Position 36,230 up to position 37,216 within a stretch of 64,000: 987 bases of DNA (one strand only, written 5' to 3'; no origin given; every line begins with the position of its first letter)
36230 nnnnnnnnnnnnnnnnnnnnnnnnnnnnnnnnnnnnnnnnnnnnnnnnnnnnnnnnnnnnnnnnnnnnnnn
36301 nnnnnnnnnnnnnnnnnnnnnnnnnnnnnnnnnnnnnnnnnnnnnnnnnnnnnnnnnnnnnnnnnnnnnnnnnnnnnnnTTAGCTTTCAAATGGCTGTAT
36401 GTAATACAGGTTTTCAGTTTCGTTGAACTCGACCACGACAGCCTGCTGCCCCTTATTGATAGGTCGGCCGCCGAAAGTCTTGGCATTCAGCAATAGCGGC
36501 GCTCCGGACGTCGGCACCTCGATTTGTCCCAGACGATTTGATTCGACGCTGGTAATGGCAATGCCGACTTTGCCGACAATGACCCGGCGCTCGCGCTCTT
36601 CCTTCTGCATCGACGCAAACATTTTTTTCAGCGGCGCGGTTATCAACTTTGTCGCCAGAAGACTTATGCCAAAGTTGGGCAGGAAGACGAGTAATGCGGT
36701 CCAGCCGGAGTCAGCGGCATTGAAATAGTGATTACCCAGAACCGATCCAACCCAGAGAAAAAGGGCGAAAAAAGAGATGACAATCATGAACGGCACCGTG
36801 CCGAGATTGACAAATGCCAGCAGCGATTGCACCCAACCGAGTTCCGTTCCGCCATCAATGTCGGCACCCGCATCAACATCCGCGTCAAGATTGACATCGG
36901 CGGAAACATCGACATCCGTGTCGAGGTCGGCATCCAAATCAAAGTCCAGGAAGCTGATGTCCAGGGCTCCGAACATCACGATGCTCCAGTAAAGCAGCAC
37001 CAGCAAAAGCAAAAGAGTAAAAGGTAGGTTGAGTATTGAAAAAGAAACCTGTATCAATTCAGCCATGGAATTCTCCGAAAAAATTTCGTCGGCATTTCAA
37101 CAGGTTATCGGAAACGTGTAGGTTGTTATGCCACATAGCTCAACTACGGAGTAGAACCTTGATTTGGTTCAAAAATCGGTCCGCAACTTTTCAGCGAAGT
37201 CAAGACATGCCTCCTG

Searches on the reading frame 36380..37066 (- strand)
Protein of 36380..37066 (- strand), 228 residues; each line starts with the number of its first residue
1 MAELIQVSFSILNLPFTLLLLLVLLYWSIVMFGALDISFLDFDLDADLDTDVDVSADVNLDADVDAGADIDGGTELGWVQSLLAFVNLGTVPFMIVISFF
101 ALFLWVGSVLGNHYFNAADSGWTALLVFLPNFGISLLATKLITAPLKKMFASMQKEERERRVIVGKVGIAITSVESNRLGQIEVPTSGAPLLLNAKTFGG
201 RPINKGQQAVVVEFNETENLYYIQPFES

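Call 91: search_protein_families(library=pfam, proteins=[window:36380-37066:-], max_evalue=0.001)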
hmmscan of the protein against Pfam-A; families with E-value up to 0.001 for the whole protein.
window:36380-37066:- (228 aa): 1 family
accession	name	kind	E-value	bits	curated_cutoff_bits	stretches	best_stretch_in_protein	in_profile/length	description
PF21001.2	YqiJ_N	-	0.00053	20.6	23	0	13-139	1-115/116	Inner membrane protein YqiJ, N-terminal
